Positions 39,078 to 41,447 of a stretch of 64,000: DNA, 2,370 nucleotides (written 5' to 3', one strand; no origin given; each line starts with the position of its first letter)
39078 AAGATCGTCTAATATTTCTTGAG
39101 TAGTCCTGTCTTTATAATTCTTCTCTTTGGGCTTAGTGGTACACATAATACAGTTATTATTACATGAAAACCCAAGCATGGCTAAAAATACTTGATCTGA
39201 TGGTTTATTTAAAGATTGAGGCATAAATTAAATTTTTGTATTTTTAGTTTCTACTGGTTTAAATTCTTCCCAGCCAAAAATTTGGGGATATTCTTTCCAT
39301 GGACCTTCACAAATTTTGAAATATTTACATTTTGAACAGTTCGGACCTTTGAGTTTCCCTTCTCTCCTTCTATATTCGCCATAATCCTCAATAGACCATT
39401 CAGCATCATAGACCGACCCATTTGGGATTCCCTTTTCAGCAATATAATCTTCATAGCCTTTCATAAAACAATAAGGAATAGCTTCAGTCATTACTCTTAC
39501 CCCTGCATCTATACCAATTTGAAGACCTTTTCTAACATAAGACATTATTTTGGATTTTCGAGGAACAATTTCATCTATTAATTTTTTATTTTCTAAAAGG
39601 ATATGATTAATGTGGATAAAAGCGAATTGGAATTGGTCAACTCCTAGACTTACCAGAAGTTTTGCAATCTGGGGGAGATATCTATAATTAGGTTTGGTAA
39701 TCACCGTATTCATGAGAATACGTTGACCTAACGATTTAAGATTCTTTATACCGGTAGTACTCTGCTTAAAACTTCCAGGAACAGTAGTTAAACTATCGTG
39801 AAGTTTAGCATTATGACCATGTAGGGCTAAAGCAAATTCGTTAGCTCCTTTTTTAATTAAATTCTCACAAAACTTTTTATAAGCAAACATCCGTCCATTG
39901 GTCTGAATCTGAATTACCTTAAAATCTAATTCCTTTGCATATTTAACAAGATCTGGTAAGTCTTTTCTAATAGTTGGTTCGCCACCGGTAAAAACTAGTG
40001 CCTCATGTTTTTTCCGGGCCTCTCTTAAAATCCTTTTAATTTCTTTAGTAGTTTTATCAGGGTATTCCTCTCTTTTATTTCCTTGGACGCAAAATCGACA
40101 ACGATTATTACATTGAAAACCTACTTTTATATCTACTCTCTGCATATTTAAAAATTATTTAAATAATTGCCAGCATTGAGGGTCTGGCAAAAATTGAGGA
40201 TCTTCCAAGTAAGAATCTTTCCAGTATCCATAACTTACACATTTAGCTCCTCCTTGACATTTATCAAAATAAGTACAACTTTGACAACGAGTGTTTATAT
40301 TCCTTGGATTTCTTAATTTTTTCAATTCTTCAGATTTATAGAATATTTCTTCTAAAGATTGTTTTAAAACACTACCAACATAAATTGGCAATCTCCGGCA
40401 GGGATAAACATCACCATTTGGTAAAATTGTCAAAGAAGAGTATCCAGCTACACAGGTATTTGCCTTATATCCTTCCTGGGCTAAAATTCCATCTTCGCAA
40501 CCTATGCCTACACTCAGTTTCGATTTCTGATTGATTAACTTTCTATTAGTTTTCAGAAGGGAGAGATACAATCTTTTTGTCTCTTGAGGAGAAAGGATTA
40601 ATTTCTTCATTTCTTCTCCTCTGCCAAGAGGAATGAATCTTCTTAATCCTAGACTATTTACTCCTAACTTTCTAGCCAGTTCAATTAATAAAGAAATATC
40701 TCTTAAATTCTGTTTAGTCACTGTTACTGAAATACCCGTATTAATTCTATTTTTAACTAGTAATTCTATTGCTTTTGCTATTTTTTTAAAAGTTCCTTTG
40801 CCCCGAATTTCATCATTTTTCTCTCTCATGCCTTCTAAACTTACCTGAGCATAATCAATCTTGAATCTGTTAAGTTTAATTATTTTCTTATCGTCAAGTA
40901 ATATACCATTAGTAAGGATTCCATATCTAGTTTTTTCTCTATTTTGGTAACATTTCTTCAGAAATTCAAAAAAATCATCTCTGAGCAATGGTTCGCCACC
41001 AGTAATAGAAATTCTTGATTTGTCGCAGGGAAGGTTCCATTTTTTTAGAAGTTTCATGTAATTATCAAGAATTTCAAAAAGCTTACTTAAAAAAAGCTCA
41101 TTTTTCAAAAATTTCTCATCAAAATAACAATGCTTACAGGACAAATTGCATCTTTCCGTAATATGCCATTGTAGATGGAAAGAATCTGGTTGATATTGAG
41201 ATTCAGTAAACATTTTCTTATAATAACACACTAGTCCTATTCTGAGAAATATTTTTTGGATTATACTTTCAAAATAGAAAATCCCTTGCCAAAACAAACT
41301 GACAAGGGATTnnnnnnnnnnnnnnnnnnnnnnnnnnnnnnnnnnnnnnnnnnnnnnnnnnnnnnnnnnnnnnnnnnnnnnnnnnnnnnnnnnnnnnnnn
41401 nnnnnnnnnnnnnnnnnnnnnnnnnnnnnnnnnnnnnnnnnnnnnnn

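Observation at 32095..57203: A 25-kb single-strand block with 15 radical SAM genes: a greatly expanded Hxs-type maturation system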

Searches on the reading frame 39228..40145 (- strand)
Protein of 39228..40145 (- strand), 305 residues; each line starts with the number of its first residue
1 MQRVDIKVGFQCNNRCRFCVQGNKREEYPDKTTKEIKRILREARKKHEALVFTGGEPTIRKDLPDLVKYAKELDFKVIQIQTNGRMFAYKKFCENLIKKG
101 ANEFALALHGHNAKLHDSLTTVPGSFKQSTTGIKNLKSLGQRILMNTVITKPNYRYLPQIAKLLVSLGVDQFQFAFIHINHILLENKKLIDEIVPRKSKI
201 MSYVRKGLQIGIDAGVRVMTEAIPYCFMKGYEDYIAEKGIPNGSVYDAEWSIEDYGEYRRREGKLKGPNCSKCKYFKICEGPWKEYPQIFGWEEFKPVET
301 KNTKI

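Call 4: search_protein_families(library=ncbifam, proteins=[window:39228-40145:-], max_evalue=0.01)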
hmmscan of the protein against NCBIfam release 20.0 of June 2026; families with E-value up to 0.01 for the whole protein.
window:39228-40145:- (305 aa): 66 families (the best 25 are shown)
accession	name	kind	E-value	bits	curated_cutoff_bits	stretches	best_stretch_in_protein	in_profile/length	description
NF038332.1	rSAM_rare_HxsC4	exception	3e-54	184.4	500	2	2-234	14-250/335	radical SAM protein HxsC4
TIGR03977.1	rSAM_pair_HxsC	equivalog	1.3e-31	109.6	267.9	1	11-240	34-265/292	His-Xaa-Ser system radical SAM maturase HxsC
TIGR04545.1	rSAM_ahbD_hemeb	equivalog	3.3e-26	92.5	500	1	8-174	6-172/339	heme b synthase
TIGR04053.2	TIGR04053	equivalog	5.7e-25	88.3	395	1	12-177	18-186/366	TIGR04053 family radical SAM/SPASM domain-containing protein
TIGR04054.1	rSAM_NirJ1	equivalog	2.1e-24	85.9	650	1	11-179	45-210/387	putative heme d1 biosynthesis radical SAM protein NirJ1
TIGR04546.1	rSAM_ahbC_deAc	equivalog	9.3e-22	77.3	650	1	10-174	47-210/390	12,18-didecarboxysiroheme deacetylase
TIGR04051.1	rSAM_NirJ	equivalog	1.3e-21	77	515.45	1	11-177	11-176/354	heme d1 biosynthesis radical SAM protein NirJ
TIGR04317.1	W_rSAM_matur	equivalog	1.4e-21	77.1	380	1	2-226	4-228/349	tungsten cofactor oxidoreductase radical SAM maturase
TIGR04347.1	pseudo_SAM_Halo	equivalog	2.8e-21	76.3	525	1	8-177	44-212/390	TIGR04347 family pseudo-SAM/SPASM protein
TIGR04055.1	rSAM_NirJ2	equivalog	9e-21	74.7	500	1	10-177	8-174/326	putative heme d1 biosynthesis radical SAM protein NirJ2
NF045646.2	rSAM_Se_TrsS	equivalog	2.1e-20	72.7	490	1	6-162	90-249/441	radical SAM (seleno)protein TrsS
TIGR02668.1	moaA_archaeal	equivalog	8.4e-20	70.9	325.25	1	3-175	11-184/303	GTP 3',8-cyclase MoaA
NF045702.1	rSAM_GDGT_ether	equivalog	6e-19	68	450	1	5-162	89-251/486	tetraether lipid synthase Tes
TIGR02666.1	moaA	equivalog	1.7e-18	66.7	284.05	1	6-187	14-200/336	GTP 3',8-cyclase MoaA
TIGR04133.1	rSAM_w_lipo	hypoth_equivalog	1e-17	64.1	425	1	10-178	32-203/350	TIGR04133 family radical SAM/SPASM protein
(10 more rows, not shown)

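Call 28: find_homologous_proteins(query=window:39228-40145:-, max_evalue=1e-20)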
Query window:39228-40145:- (305 aa): 2450 proteins with E <= 1e-20 among 3488 candidates; the best 120 are listed.
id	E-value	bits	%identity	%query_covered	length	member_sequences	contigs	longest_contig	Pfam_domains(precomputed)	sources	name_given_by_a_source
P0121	3.3e-193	659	93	100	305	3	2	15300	PF04055.28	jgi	-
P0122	7.2e-182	622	86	98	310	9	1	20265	PF04055.28,PF13353.12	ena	-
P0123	1.4e-179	614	86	98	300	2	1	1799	PF04055.28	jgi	-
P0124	2.0e-179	614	86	100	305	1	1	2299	PF04055.28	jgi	-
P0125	1.4e-178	611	85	98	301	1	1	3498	PF04055.28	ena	-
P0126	1.8e-178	611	86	98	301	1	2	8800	PF04055.28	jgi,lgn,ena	-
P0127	2.2e-178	610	86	98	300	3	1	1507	PF04055.28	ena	-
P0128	3.9e-178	610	86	98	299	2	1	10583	PF04055.28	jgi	-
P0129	1.8e-176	604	85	98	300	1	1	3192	PF04055.28,PF13353.12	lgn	-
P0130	1.0e-174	598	85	98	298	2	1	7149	PF04055.28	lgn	-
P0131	4.6e-173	593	82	98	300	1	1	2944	PF04055.28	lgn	-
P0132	9.6e-171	585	80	98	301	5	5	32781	PF04055.28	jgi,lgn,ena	-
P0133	1.2e-167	575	80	98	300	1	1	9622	PF04055.28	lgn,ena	-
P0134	1.2e-167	575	80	98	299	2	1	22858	PF04055.28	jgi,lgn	-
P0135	6.6e-167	573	79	98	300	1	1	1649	PF04055.28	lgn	-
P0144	8.8e-140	484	69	98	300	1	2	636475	PF04055.28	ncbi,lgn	-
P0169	3.0e-134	465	66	98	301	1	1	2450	PF04055.28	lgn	-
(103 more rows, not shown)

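Call 29: find_encoding_contigs(protein=P0121, flank=10000, max_places=2)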
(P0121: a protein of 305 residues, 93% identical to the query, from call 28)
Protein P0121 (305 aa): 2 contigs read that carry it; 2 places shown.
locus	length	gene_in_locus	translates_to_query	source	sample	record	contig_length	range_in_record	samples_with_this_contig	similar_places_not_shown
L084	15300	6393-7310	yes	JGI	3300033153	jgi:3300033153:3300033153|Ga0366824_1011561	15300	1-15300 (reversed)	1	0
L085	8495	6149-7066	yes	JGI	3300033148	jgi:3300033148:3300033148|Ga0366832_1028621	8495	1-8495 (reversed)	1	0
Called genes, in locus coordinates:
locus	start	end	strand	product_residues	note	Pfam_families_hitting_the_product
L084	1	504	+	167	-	?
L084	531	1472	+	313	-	PF04055:Radical_SAM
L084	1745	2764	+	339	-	PF13353:Fer4_12 (weak), PF04055:Radical_SAM, PF13186:SPASM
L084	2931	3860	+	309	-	PF04055:Radical_SAM, PF13353:Fer4_12 (weak)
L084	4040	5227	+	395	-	PF04371:PAD_porph (weak)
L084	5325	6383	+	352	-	PF04055:Radical_SAM, PF13186:SPASM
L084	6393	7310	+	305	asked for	PF04055:Radical_SAM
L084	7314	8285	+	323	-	PF04055:Radical_SAM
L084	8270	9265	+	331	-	PF04055:Radical_SAM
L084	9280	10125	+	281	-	PF04055:Radical_SAM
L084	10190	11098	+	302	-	PF04467:DUF483 (weak)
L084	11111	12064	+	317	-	PF04055:Radical_SAM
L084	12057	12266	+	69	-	-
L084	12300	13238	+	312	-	PF04055:Radical_SAM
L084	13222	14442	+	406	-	-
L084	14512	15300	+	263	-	?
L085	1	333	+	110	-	?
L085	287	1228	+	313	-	PF04055:Radical_SAM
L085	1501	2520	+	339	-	PF13353:Fer4_12 (faint), PF04055:Radical_SAM, PF13186:SPASM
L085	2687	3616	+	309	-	PF04055:Radical_SAM, PF13353:Fer4_12 (weak)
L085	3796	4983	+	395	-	PF04371:PAD_porph (weak)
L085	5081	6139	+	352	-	PF04055:Radical_SAM, PF13186:SPASM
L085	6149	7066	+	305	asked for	PF04055:Radical_SAM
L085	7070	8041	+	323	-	PF04055:Radical_SAM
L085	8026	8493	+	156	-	?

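Call 30: find_encoding_contigs(protein=P0132, flank=10000, max_places=2)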
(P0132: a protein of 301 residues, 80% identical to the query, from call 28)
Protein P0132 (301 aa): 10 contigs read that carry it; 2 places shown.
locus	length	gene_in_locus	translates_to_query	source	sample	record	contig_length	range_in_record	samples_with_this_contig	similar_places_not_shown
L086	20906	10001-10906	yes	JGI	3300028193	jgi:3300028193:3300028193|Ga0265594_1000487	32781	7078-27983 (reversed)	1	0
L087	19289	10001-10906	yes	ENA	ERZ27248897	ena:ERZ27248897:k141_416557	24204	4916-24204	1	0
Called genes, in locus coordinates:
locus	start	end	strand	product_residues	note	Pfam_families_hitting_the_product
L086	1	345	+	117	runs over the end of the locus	PF01258:zf-dskA_traR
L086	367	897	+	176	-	PF00719:Pyrophosphatase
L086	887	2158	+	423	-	PF05697:Trigger_N, PF00254:FKBP_C (weak), PF05698:Trigger_C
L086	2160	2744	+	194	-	PF00574:CLP_protease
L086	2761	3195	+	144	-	PF27806:HxsD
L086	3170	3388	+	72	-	-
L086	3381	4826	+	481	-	PF13353:Fer4_12, PF04055:Radical_SAM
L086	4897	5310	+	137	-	-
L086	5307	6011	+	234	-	-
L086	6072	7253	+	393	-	PF04055:Radical_SAM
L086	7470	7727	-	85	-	-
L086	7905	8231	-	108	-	-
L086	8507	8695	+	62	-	PF13518:HTH_28 (weak), PF13565:HTH_32 (weak)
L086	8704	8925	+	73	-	-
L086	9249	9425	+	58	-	-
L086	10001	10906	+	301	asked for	PF04055:Radical_SAM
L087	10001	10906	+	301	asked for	PF04055:Radical_SAM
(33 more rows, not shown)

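Call 31: find_encoding_contigs(protein=P0144, flank=10000, max_places=1)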
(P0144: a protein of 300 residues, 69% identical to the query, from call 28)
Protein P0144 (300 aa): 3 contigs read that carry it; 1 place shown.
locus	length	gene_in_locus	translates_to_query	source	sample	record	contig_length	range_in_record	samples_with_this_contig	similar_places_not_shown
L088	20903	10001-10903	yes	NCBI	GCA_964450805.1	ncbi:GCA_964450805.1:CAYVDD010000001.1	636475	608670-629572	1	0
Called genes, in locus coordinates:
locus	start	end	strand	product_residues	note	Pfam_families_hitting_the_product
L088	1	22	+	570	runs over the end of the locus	PF05157:MshEN, PF00437:T2SSE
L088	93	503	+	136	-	PF00072:Response_reg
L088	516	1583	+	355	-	PF00437:T2SSE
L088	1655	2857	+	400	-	PF28597:T2SSF_N, PF00482:T2SSF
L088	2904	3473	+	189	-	PF07963:N_methyl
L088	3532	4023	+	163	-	PF07963:N_methyl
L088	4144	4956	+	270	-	PF06750:A24_N_bact, PF01478:Peptidase_A24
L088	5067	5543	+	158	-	PF27806:HxsD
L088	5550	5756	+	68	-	-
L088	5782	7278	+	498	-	PF13353:Fer4_12, PF04055:Radical_SAM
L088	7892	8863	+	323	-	-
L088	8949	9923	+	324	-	PF04055:Radical_SAM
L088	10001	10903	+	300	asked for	PF04055:Radical_SAM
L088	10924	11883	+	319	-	PF04055:Radical_SAM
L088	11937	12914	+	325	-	PF04055:Radical_SAM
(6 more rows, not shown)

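Call 66: search_protein_families(library=padloc, proteins=[window:39228-40145:-], max_evalue=0.001)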
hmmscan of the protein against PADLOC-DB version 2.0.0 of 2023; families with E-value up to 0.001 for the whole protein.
window:39228-40145:- (305 aa): 3 families
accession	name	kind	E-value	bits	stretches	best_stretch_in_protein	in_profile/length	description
PDLC02904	pVip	-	1.1e-16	59.1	1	11-173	12-171/262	Viperins associated with kinases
PDLC02903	pVip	-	9.4e-16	56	1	11-155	9-151/257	Viperins not associated with kinases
PDLC02905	pVip-kinase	-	5e-08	30.6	1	10-155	190-343/474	Viperin-kinase fusion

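Call 67: search_protein_families(library=pfam, proteins=[window:39228-40145:-], max_evalue=0.01)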
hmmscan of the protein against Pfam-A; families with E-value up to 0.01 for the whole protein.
window:39228-40145:- (305 aa): 2 families
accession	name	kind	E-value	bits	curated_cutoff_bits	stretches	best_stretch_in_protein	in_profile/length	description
PF04055.27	Radical_SAM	-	3.3e-23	83.1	29.5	1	8-164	3-166/166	Radical SAM superfamily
PF13353.11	Fer4_12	-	0.00047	20.9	22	1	11-88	14-95/137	4Fe-4S single cluster domain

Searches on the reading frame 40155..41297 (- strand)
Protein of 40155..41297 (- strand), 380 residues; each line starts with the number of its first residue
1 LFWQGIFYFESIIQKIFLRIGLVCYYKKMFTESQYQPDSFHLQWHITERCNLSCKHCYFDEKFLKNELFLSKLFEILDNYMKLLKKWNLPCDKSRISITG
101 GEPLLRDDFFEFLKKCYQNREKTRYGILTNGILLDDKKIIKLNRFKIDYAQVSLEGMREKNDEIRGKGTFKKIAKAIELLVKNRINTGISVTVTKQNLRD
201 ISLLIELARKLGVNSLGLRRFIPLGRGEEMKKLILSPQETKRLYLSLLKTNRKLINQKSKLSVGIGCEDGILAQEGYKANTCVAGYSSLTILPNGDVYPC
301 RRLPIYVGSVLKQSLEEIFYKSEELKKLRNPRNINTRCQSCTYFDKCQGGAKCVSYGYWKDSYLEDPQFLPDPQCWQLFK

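Call 4: search_protein_families(library=ncbifam, proteins=[window:40155-41297:-], max_evalue=0.01)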
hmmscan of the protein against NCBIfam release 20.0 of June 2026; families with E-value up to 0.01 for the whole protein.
window:40155-41297:- (380 aa): 82 families (the best 25 are shown)
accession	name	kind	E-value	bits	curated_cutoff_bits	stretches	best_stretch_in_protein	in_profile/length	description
TIGR04082.1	rSAM_for_selen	equivalog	1.2e-48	166.2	350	1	29-362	188-507/516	thio(seleno)oxazole modification radical SAM maturase SbtM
TIGR04340.1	rSAM_ACGX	hypoth_equivalog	5e-46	157.5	400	1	39-368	2-336/341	radical SAM/SPASM domain protein, ACGX system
TIGR04545.1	rSAM_ahbD_hemeb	equivalog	5.5e-40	137.8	500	1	43-367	3-333/339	heme b synthase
TIGR03962.1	mycofact_rSAM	equivalog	8.8e-39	133.6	265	1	42-376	14-332/339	mycofactocin radical SAM maturase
TIGR04051.1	rSAM_NirJ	equivalog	1.4e-37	129.5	515.45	2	44-268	6-223/354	heme d1 biosynthesis radical SAM protein NirJ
TIGR04053.2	TIGR04053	equivalog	7.3e-37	127.5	395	2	39-251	7-214/366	TIGR04053 family radical SAM/SPASM domain-containing protein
TIGR04303.1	GeoRSP_rSAM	equivalog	8.8e-36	124.1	400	1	42-376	7-325/325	GeoRSP system radical SAM/SPASM protein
TIGR04250.1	SCM_rSAM_ScmE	equivalog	5.3e-34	117.7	400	1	44-357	7-333/358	SynChlorMet cassette radical SAM/SPASM protein ScmE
NF050035.1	rSAM_WgK_link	exception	8.1e-34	117.2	650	2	40-256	9-215/367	radical SAM/SPASM peptide maturase WgkB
TIGR04055.1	rSAM_NirJ2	equivalog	2.5e-33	116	500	1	43-364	3-316/326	putative heme d1 biosynthesis radical SAM protein NirJ2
TIGR04133.1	rSAM_w_lipo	hypoth_equivalog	3.8e-32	111.6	425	1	32-351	16-331/350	TIGR04133 family radical SAM/SPASM protein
TIGR04347.1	pseudo_SAM_Halo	equivalog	4.1e-32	111.9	525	1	42-244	40-235/390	TIGR04347 family pseudo-SAM/SPASM protein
TIGR04546.1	rSAM_ahbC_deAc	equivalog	8.4e-32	110.4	650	2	43-258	42-250/390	12,18-didecarboxysiroheme deacetylase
TIGR04054.1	rSAM_NirJ1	equivalog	1e-31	109.9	650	1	43-244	39-233/387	putative heme d1 biosynthesis radical SAM protein NirJ1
NF047865.1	rSAM_PapB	equivalog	1.5e-29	103.2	340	1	44-352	7-317/330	PapB family radical SAM/SPASM ranthipeptide maturase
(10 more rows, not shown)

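Call 67: search_protein_families(library=pfam, proteins=[window:40155-41213:-], max_evalue=0.01)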
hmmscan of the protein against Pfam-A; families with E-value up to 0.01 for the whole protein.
window:40155-41213:- (352 aa): 3 families
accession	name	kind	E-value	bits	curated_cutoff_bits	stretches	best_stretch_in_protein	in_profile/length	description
PF04055.27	Radical_SAM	-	1.8e-23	84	29.5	1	18-179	3-165/166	Radical SAM superfamily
PF13186.11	SPASM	-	1.1e-11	45.3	21.5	1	254-314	1-67/67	Iron-sulfur cluster-binding domain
PF13353.11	Fer4_12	-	0.00034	21.4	22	1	20-131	13-118/137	4Fe-4S single cluster domain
